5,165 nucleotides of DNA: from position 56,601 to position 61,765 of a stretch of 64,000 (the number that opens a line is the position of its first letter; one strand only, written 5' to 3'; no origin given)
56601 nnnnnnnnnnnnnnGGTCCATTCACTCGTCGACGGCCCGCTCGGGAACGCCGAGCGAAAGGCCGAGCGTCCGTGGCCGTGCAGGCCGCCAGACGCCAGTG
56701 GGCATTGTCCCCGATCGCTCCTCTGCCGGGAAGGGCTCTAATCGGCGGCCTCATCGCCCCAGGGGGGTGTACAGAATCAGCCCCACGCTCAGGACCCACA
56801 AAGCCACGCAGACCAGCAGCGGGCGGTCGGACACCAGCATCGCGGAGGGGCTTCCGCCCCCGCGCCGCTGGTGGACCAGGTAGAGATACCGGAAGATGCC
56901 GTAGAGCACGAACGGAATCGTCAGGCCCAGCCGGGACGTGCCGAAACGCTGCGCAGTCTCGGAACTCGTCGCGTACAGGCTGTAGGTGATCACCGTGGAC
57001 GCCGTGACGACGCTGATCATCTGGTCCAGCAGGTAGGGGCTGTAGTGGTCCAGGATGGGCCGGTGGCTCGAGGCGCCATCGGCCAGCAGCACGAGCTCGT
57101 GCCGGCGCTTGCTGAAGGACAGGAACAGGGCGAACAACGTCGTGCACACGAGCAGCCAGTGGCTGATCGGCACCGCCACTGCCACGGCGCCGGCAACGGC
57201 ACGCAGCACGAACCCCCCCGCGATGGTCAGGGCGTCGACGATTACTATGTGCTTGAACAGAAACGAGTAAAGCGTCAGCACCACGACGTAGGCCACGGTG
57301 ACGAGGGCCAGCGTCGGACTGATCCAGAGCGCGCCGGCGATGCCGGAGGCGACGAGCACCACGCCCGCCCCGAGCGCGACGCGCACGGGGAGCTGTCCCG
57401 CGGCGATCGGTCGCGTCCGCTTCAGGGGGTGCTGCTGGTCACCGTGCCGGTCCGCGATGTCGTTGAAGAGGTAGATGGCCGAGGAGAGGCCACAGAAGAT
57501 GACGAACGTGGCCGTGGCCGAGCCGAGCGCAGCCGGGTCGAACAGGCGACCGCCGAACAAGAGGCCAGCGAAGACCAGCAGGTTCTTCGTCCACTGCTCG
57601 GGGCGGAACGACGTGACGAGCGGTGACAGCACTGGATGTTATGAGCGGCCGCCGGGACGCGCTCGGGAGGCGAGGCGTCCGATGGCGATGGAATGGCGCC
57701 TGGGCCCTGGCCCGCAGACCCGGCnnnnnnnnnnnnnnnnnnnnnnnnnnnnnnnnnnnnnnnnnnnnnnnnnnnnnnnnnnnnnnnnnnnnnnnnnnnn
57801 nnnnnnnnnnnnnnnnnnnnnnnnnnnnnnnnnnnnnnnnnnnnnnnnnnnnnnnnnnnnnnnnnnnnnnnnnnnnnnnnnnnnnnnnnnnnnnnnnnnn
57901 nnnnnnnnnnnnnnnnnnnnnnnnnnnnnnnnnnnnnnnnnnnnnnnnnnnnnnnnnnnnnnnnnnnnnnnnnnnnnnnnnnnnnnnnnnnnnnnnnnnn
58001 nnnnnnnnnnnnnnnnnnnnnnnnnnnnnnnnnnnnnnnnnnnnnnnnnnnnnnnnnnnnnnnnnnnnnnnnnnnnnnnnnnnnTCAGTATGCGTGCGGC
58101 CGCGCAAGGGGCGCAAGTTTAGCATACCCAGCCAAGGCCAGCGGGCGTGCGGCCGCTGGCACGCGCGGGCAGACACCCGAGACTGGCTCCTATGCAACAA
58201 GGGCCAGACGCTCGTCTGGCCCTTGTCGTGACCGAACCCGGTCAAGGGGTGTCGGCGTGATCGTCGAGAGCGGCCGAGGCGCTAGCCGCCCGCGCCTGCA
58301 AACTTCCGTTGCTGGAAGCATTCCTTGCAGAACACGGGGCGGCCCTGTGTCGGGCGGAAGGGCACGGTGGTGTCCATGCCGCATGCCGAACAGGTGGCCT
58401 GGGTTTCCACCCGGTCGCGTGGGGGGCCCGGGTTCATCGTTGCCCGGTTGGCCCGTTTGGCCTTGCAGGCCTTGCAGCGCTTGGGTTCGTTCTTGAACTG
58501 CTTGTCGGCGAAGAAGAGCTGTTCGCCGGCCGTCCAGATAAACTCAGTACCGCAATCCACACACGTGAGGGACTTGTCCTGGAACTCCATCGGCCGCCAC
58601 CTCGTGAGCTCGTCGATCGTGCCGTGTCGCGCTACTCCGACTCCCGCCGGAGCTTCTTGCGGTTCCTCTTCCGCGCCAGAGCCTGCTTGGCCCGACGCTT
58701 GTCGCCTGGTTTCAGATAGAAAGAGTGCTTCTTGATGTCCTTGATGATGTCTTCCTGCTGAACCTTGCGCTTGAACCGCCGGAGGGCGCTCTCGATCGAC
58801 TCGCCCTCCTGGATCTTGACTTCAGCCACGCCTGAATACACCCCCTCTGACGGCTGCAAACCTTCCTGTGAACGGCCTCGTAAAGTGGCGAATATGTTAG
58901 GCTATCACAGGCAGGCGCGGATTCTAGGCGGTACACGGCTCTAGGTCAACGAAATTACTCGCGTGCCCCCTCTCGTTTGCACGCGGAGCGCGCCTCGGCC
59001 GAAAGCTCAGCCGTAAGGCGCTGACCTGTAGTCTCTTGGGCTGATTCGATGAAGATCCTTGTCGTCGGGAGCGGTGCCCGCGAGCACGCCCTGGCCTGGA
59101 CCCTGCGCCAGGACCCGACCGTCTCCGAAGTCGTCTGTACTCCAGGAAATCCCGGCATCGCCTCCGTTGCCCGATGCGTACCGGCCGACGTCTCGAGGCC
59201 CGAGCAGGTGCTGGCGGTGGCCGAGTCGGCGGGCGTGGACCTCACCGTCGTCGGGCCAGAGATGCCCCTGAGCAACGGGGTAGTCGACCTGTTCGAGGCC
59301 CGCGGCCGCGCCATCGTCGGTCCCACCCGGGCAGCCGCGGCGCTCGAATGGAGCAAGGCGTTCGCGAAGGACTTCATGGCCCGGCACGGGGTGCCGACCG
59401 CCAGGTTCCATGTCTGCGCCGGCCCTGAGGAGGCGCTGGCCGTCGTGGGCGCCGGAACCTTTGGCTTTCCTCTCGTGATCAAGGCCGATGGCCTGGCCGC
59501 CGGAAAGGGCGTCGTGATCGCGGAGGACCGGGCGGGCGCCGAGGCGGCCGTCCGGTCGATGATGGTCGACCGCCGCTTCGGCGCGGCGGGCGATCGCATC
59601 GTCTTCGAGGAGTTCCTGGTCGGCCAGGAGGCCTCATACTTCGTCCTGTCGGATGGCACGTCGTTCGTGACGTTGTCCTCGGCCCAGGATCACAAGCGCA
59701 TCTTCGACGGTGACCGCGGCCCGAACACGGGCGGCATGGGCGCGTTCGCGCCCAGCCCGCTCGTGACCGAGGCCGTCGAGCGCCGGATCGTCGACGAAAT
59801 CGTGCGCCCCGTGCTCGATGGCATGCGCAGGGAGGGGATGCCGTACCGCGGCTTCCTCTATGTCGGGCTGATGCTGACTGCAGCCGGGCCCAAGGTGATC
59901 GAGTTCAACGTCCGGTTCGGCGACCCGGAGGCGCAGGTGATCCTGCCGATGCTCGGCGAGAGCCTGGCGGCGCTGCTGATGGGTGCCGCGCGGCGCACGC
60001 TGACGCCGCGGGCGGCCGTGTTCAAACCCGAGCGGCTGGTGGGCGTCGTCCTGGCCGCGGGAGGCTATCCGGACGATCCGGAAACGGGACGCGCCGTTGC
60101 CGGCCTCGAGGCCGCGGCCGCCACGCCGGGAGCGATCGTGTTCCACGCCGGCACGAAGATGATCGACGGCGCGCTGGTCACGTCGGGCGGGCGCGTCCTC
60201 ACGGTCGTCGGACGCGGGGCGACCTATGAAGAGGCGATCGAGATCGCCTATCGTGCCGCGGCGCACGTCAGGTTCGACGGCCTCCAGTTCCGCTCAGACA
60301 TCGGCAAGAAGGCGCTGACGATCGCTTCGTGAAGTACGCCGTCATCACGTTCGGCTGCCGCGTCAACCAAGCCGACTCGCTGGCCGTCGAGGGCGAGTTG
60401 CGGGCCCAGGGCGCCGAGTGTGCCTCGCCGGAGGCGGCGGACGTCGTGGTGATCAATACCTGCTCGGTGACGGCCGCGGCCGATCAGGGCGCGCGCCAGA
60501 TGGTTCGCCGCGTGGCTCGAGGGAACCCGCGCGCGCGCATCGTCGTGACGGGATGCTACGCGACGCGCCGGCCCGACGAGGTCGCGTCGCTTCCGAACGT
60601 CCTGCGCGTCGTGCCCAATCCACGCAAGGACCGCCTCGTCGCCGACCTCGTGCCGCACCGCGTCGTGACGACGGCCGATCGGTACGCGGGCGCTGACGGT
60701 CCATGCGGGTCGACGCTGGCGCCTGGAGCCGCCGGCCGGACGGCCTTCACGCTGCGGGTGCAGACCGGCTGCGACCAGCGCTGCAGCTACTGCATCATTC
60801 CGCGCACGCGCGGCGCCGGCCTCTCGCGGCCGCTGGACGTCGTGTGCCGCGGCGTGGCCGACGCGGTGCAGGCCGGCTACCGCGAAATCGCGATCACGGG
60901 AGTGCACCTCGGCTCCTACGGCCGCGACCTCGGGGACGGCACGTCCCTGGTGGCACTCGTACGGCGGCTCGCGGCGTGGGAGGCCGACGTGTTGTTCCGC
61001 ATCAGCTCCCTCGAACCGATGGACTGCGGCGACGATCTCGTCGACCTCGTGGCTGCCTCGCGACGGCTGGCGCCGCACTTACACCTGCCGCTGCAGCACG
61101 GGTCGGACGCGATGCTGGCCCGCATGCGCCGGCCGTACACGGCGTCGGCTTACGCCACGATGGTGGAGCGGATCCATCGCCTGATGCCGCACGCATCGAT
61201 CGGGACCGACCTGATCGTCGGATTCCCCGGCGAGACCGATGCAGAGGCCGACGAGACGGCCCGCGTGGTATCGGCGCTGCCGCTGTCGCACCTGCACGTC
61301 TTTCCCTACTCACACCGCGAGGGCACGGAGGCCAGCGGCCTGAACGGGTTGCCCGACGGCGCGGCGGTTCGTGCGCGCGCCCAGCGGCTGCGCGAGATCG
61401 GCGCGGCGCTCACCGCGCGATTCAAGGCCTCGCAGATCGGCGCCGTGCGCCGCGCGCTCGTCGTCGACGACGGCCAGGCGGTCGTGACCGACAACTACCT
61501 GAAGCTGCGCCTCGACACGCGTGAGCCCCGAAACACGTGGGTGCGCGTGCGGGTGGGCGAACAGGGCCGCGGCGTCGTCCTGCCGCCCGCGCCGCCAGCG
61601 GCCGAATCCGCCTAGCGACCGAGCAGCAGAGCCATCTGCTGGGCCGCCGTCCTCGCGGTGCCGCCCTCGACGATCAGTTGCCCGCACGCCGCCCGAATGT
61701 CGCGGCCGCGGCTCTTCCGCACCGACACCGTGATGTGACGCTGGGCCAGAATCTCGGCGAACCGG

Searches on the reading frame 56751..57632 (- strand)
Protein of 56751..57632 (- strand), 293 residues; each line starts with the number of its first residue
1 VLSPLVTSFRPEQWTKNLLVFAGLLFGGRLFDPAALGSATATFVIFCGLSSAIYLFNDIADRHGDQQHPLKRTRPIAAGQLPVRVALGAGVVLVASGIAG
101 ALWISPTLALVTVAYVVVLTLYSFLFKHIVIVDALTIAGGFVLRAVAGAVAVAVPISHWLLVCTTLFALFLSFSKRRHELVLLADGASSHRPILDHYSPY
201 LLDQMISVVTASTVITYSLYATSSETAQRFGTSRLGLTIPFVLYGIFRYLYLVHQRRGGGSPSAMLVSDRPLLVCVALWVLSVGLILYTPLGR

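Call 11: search_protein_families(library=pfam, proteins=[window:56751-57632:-], max_evalue=0.00001)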
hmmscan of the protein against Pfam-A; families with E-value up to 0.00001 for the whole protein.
window:56751-57632:- (293 aa): 1 family
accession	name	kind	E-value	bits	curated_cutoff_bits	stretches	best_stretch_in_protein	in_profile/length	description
PF01040.23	UbiA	-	7e-22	78.4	34.2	1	20-260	5-239/250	UbiA prenyltransferase family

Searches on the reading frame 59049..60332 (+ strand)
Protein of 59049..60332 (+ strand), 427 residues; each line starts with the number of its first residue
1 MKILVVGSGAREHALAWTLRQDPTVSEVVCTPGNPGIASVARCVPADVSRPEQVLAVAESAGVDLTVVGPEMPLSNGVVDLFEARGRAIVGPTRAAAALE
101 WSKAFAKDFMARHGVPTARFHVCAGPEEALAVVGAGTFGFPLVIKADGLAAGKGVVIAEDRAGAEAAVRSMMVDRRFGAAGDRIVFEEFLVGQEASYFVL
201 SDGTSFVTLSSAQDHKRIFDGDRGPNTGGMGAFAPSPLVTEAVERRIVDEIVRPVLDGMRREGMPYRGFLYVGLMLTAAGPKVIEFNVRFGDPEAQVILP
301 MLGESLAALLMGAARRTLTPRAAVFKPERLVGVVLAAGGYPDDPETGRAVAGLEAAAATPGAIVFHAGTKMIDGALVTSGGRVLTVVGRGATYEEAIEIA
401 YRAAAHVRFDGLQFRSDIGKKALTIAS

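Call 11: search_protein_families(library=pfam, proteins=[window:59049-60332:+], max_evalue=0.00001)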
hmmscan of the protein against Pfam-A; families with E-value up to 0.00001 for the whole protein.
window:59049-60332:+ (427 aa): 3 families
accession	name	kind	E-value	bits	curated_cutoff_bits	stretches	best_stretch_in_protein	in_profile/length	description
PF01071.24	GARS_A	-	3.6e-74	249.2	27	1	102-295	2-194/194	Phosphoribosylglycinamide synthetase, ATP-grasp (A) domain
PF02844.21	GARS_N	-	9.7e-35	119.8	29.5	1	1-100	1-100/100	Phosphoribosylglycinamide synthetase, N domain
PF02843.22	GARS_C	-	6.6e-30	103.7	34.8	1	331-421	2-92/92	Phosphoribosylglycinamide synthetase, C domain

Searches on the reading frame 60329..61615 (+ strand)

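Call 11: search_protein_families(library=pfam, proteins=[window:60329-61615:+], max_evalue=0.00001)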
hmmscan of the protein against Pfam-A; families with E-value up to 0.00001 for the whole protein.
window:60329-61615:+ (428 aa): 2 families
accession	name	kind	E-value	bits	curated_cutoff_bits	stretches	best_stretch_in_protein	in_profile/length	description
PF00919.26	UPF0004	-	8.5e-24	83.9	27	1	2-91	1-92/98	Uncharacterized protein family UPF0004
PF04055.27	Radical_SAM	-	4.2e-18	66.5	29.5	1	144-312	3-164/166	Radical SAM superfamily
